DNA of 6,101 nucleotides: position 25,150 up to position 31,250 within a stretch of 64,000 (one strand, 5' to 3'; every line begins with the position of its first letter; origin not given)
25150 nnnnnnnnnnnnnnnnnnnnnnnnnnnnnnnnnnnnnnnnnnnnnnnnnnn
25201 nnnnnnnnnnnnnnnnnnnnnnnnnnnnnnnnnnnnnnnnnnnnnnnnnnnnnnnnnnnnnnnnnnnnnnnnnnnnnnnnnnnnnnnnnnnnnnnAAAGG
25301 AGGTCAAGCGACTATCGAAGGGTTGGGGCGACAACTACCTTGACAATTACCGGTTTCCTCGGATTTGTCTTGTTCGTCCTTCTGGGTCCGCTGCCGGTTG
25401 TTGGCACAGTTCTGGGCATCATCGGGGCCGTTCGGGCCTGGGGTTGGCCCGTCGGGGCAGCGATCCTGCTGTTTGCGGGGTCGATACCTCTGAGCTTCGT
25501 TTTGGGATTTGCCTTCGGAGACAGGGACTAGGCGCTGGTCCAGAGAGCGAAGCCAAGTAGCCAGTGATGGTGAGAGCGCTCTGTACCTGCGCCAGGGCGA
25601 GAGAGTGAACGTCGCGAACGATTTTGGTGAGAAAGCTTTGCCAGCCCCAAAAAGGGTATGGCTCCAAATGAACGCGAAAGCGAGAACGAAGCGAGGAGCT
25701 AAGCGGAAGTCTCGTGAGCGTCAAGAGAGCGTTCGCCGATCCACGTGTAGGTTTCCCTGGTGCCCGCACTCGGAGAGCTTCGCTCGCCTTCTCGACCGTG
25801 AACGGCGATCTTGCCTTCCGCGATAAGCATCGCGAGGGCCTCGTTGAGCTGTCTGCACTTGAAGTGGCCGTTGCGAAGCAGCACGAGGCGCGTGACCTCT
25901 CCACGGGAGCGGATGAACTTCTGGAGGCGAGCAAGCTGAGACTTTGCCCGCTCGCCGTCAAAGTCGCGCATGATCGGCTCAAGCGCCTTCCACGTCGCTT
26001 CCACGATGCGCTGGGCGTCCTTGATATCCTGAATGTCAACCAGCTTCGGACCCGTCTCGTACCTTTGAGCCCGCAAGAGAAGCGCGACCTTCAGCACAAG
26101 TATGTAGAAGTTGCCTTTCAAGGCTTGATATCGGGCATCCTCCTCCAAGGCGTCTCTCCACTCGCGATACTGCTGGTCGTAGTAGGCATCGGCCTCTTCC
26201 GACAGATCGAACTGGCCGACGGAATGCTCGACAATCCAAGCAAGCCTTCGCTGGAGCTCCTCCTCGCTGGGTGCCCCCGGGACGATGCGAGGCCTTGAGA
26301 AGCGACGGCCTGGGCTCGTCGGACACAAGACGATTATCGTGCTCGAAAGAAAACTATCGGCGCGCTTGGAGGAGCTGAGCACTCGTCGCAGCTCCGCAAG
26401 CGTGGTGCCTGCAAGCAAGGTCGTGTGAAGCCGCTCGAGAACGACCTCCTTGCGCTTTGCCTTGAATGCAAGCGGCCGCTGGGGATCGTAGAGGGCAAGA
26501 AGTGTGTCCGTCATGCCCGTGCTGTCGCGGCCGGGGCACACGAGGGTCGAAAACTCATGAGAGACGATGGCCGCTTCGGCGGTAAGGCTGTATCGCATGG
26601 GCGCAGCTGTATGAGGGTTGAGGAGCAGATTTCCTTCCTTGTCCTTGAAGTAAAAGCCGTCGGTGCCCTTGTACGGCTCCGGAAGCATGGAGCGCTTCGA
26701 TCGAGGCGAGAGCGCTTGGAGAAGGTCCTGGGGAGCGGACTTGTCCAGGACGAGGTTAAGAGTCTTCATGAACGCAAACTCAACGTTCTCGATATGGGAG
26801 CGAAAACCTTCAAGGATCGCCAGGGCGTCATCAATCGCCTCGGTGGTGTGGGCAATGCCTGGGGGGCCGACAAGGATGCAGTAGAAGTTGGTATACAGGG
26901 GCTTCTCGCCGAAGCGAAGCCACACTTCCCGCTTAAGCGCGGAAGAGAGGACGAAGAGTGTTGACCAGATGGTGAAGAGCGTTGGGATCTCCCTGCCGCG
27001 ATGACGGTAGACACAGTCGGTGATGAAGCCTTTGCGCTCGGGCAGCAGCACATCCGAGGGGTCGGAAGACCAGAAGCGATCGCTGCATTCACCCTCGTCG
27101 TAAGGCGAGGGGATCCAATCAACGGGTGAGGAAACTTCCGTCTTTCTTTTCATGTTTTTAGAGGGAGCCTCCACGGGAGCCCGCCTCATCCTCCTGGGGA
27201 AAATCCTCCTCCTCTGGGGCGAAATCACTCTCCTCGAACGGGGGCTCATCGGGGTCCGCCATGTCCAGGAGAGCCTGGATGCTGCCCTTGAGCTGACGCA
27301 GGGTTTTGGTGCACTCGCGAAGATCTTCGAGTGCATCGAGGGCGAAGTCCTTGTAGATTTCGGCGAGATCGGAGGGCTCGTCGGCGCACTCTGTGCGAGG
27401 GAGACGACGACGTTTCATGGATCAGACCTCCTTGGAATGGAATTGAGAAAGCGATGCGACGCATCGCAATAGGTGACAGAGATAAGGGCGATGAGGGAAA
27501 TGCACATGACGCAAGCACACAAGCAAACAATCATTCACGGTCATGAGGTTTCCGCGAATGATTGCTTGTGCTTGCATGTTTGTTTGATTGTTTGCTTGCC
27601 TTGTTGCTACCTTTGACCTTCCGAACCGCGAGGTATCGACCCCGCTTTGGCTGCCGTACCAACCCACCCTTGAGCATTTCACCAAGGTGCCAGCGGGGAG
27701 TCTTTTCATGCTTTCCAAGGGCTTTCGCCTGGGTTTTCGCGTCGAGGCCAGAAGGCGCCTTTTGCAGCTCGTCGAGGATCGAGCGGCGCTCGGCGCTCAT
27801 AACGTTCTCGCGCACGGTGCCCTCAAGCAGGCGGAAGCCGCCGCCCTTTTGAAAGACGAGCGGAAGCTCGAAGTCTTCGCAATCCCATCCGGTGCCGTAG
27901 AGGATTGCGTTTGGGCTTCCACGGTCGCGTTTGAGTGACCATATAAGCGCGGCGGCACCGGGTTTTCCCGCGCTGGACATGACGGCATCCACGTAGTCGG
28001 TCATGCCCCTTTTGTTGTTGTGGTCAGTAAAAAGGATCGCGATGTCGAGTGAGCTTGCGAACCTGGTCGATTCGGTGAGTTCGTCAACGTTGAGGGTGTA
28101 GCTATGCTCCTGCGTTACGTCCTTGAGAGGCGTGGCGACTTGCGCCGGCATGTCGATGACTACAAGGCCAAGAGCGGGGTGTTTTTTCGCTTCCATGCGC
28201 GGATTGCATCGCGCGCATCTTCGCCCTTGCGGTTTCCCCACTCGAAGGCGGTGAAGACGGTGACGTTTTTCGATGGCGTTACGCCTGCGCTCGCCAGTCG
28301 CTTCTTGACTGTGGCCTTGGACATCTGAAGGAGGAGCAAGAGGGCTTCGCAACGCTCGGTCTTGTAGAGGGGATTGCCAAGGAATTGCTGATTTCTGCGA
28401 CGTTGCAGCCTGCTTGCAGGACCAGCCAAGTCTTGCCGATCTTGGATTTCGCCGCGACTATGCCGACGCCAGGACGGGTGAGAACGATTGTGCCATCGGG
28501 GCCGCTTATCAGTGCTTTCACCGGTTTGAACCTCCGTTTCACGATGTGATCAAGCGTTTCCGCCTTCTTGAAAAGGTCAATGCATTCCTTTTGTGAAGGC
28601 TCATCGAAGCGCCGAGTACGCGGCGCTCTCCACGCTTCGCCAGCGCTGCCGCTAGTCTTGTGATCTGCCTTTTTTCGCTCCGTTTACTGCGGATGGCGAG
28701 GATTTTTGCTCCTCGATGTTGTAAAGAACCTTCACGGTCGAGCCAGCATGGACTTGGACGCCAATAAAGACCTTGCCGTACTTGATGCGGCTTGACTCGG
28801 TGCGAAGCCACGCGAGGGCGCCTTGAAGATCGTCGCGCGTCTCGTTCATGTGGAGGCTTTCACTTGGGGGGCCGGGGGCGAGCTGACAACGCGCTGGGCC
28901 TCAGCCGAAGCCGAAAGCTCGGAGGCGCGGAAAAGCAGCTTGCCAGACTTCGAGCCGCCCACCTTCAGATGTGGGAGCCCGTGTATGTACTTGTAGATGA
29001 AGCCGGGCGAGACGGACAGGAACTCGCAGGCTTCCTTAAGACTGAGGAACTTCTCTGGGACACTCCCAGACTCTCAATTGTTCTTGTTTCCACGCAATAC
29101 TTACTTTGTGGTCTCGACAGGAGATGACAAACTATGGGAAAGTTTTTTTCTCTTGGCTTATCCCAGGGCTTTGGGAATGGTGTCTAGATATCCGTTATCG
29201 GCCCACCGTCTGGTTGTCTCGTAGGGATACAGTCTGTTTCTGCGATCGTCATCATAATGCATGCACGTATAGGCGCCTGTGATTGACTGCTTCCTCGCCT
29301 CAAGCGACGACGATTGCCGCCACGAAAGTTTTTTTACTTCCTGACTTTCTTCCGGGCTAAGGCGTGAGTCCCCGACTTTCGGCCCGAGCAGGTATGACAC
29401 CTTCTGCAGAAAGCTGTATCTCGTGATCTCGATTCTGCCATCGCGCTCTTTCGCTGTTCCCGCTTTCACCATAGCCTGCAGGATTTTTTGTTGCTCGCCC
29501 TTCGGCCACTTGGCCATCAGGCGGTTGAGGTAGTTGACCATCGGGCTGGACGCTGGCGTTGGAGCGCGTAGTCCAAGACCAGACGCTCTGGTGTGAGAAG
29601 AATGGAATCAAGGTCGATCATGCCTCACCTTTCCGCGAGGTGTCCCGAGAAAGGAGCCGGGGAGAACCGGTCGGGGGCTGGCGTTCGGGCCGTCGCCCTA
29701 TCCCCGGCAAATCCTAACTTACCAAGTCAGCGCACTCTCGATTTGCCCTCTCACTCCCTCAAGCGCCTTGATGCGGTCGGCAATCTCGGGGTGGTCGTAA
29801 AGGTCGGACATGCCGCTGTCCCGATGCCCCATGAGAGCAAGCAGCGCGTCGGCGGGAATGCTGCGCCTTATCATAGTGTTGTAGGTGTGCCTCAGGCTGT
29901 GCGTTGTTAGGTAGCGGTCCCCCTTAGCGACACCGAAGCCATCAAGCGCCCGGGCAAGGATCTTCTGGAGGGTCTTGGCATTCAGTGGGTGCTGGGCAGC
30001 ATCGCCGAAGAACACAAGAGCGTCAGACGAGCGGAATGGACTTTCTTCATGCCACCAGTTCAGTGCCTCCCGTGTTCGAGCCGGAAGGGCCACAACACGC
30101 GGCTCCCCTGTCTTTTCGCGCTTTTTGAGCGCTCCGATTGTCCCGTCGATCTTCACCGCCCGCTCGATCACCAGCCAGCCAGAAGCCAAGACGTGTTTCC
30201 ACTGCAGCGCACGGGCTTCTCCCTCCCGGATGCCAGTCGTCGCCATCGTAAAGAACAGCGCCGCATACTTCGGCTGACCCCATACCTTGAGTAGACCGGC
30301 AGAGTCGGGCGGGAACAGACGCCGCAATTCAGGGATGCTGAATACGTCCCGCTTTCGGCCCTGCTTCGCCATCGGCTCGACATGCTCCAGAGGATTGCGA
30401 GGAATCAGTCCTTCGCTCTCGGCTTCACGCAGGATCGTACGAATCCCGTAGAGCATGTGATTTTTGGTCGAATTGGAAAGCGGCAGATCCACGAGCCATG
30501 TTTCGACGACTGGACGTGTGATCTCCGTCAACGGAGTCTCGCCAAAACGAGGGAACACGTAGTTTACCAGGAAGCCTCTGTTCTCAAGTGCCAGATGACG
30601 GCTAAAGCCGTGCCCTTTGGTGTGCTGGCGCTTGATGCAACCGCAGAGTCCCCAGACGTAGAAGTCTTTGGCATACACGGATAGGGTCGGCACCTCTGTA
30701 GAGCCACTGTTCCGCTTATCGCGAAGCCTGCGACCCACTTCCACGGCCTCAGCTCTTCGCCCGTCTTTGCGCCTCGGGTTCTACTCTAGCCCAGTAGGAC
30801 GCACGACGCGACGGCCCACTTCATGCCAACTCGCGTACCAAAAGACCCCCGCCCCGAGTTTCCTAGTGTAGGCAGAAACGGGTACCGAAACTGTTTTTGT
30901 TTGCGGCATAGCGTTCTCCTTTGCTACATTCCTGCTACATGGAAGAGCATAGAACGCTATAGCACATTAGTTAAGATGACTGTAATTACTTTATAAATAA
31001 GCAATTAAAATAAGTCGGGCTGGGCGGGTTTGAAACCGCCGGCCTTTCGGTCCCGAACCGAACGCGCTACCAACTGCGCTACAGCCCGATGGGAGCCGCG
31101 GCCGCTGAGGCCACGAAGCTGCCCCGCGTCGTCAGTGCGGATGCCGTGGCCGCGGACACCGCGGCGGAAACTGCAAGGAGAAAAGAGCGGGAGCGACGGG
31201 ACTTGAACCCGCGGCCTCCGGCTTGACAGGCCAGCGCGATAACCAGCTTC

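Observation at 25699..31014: Compact satellite-like integrative replicon at tRNA-Pro: int, ORF, xis, DUF2292-like, RepA helicase, ori, acidic ORF, DUF3987 ATPase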

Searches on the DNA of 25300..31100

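Call 37: search_rna_families(source=window, start=25300, end=31100, threshold=evalue, max_evalue=1, show_alignments=3)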
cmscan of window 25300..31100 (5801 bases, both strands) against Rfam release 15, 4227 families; matches with E-value up to 1: 2.
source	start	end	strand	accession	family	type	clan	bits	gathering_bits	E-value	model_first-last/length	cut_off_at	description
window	31015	31088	-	RF00005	tRNA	Gene; tRNA;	CL00001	60.7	29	1e-11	1-71/71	no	tRNA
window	29643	29708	-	RF02996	int-alpA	Gene; sRNA;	-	39.4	35.8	1.1e-05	1-71/71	no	int-alpA RNA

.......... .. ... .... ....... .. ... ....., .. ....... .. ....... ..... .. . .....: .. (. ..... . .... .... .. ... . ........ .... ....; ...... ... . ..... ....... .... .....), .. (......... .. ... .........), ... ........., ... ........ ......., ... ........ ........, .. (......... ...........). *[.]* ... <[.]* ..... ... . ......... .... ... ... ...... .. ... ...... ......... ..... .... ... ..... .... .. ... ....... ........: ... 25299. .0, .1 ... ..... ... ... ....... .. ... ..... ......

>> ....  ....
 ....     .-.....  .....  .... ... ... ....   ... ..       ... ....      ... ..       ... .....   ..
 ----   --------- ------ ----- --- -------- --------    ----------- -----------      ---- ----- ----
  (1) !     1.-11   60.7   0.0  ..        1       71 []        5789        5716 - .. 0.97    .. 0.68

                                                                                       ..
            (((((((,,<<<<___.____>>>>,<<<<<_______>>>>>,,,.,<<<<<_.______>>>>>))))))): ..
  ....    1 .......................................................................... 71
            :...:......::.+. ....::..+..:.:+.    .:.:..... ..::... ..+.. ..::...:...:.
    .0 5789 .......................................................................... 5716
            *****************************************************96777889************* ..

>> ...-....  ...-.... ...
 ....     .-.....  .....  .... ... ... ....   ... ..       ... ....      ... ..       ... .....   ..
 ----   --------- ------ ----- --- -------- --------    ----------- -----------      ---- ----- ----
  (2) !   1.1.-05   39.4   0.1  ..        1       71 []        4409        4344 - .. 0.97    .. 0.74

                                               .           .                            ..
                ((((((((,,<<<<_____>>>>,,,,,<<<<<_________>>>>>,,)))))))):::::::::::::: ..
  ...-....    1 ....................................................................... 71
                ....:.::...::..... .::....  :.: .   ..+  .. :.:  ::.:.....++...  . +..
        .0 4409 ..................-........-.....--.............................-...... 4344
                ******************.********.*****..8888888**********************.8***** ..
